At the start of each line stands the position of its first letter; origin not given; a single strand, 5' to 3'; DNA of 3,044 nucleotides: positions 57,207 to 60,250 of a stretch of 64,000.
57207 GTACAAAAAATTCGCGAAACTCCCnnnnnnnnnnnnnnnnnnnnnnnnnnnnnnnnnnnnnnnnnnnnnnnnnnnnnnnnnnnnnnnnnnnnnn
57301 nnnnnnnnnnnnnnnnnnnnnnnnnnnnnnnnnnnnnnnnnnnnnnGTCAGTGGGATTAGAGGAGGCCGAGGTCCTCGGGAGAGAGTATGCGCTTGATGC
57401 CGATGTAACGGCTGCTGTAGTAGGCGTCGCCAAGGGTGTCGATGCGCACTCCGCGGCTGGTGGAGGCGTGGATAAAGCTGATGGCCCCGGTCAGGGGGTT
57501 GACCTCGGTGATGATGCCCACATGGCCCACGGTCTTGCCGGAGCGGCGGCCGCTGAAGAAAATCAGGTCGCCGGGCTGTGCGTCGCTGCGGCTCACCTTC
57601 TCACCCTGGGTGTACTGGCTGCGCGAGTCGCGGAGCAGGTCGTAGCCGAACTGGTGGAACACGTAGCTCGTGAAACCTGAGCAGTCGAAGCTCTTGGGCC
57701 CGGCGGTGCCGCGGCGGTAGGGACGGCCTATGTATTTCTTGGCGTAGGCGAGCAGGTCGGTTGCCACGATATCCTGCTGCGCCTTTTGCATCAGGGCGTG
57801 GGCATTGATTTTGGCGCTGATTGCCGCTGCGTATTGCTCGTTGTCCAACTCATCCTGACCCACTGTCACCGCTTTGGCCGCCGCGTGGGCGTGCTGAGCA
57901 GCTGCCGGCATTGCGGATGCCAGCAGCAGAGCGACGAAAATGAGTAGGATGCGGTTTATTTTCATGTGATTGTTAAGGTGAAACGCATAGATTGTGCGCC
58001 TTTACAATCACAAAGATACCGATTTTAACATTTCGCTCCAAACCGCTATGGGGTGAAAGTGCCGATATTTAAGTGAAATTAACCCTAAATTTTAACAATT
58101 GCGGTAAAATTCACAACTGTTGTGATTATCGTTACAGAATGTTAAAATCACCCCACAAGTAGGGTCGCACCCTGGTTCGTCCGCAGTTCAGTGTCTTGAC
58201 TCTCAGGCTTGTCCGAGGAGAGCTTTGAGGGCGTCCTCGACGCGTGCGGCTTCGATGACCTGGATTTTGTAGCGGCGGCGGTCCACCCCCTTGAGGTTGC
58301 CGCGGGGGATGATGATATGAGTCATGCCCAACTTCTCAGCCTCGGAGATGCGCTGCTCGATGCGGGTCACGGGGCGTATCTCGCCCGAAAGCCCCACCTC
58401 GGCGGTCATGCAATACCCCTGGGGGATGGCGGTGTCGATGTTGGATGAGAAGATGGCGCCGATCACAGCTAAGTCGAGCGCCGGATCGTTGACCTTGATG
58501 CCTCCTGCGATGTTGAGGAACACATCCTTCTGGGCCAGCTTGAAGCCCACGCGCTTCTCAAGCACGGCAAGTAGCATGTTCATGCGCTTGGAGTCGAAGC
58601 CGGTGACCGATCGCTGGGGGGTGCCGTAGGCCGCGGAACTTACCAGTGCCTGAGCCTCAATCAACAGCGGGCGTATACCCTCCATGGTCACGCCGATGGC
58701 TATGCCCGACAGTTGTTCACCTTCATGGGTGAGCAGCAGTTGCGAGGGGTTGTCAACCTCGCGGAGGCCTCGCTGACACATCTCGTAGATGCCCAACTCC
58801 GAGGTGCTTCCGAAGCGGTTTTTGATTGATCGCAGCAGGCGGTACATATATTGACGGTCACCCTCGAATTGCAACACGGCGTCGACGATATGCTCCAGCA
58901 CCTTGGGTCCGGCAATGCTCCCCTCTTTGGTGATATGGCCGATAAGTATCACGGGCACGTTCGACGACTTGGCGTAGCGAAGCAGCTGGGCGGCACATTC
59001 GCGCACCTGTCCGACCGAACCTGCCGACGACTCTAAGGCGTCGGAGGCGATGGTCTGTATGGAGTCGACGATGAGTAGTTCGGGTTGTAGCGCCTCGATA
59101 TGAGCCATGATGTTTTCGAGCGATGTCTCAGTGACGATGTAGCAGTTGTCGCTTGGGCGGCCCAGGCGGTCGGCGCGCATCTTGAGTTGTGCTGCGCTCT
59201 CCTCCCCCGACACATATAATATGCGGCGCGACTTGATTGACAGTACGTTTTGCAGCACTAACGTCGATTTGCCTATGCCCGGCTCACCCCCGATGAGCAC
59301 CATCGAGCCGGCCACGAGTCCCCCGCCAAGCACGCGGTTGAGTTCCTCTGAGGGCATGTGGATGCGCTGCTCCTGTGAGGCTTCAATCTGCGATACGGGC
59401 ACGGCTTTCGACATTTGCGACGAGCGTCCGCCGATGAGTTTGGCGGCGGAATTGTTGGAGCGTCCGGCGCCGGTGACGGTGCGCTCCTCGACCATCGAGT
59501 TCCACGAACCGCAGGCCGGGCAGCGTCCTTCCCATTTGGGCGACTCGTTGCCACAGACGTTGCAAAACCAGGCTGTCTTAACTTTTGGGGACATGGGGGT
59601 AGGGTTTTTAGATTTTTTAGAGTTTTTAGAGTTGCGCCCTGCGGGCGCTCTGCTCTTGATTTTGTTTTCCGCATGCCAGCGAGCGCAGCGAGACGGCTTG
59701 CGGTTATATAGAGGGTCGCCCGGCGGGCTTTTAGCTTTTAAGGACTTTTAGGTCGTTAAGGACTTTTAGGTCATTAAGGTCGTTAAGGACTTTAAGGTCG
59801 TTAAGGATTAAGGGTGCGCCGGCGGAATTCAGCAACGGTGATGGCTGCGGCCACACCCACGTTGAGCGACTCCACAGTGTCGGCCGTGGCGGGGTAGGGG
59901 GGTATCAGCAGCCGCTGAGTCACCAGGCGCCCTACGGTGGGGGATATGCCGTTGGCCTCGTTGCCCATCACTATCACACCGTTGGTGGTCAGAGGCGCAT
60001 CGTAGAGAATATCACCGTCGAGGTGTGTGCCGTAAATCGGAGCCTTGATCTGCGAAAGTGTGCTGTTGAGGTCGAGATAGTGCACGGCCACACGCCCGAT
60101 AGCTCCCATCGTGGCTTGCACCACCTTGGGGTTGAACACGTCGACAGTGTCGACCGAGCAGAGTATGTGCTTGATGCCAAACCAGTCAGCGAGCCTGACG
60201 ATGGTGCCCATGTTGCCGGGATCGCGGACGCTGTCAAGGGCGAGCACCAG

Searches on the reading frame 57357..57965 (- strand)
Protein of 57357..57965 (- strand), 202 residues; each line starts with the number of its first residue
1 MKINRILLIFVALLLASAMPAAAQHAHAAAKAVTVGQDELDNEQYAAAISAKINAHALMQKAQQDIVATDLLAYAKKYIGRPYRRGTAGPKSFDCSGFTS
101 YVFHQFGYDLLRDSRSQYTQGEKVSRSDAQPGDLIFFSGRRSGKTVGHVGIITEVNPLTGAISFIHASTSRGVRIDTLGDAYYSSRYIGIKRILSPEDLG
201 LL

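Call 59: find_encoding_contigs(protein=window:57357-57965:-, flank=1200, max_places=8)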
Protein window:57357-57965:- (202 aa): 1 contig read that carries it; 1 place shown.
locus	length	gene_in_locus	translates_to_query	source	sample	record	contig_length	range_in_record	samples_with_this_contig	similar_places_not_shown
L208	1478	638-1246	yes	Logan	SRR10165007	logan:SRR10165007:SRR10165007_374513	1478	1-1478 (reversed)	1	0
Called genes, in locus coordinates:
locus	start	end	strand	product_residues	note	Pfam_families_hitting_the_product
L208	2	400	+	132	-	?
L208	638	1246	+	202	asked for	PF00877:NLPC_P60, PF05257:CHAP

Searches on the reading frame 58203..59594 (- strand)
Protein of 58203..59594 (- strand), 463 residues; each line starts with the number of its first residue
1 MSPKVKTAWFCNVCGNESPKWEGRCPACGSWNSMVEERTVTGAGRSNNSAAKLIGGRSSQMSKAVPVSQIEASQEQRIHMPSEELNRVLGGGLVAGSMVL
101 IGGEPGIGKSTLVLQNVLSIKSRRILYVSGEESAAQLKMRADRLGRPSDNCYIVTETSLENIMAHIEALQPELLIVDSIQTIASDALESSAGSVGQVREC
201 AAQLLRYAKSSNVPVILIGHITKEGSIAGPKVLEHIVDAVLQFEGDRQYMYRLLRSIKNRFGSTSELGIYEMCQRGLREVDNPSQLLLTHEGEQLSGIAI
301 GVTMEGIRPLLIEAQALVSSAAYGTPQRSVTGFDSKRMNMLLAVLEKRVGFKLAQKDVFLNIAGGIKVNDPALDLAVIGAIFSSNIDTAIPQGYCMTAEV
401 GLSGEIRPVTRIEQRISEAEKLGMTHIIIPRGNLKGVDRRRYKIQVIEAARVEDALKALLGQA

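Call 17: find_encoding_contigs(protein=window:58203-59594:-, flank=3000, max_places=10)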
Protein window:58203-59594:- (463 aa): no gene with exactly this product is on record in the collection.

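Call 62: search_protein_families(library=ncbifam, proteins=[window:58203-59594:-])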
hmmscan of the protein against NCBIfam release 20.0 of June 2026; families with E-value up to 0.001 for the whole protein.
window:58203-59594:- (463 aa): 16 families
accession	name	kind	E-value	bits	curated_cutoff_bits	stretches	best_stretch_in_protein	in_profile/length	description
TIGR00416.1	sms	equivalog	1.1e-174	581.5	403.05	1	4-456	3-454/454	DNA repair protein RadA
TIGR02902.1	spore_lonB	equivalog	1.3e-18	66.9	723.3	1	338-459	409-530/531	ATP-dependent protease LonB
TIGR02903.1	spore_lon_C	equivalog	3.7e-15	55.5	678.8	1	342-457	497-612/615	Lon family ATP-dependent protease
NF006799.0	PRK09302.1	equivalog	3.4e-12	45.7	408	1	72-260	249-451/515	circadian clock protein KaiC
TIGR00764.1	lon_rel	equivalog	6.7e-10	38.2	516.6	1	341-460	470-593/608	ATP-dependent protease LonB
NF052589.1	ArlH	equivalog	9.1e-08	32.1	215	1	78-115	2-39/229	archaellum protein ArlH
TIGR02237.1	recomb_radB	equivalog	1.7e-07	31.4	172.4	1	85-276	1-208/210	DNA repair and recombination protein RadB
TIGR00763.1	lon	equivalog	2.4e-07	29.6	608.05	1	363-438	694-769/795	endopeptidase La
TIGR03881.1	KaiC_arch_4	hypoth_equivalog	3.2e-07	30.3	247.8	1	77-186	2-97/231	KaiC domain-containing protein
TIGR03600.1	phage_DnaB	exception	8.1e-07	28.4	498.65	1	84-140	183-241/421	phage replicative helicase, DnaB family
NF004723.0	PRK06067.1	subfamily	1.9e-06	27.6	194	1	73-136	11-76/243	flagellar accessory protein FlaH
NF006320.0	PRK08533.1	equivalog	3.6e-06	26.7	215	1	77-115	5-43/230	flagellar accessory protein FlaH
TIGR00368.1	TIGR00368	hypoth_equivalog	0.00016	20.4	362.4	1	349-436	51-141/499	YifB family Mg chelatase-like AAA ATPase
TIGR03880.1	KaiC_arch_3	hypoth_equivalog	0.00032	20.3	249.45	0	85-142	5-64/224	KaiC domain-containing protein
TIGR02655.1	circ_KaiC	equivalog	0.00038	19.2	546.25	1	73-145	240-314/484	circadian clock protein KaiC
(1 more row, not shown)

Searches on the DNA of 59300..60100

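Call 30: search_rna_families(source=window, start=59300, end=60100, threshold=evalue, max_evalue=10)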
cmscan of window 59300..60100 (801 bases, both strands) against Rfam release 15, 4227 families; matches with E-value up to 10: 4.
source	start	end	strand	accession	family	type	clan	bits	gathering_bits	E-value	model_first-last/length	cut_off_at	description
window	59716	59824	+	RF04157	MIR9486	Gene; miRNA;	-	19.1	100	0.51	1-119/119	no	MIR9486 microRNA precursor family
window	59716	59825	+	RF04153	MIR856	Gene; miRNA;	-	16.2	297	0.19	75-187/258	no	MIR856 microRNA precursor family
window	59817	59892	+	RF02023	mir-1208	Gene; miRNA;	-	15.6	90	7.1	1-73/73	no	mir-1208 microRNA precursor family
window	59942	59981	-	RF00342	snoZ40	Gene; snRNA; snoRNA; CD-box;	-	15.2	50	6.9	1-73/73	no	Small nucleolar RNA Z40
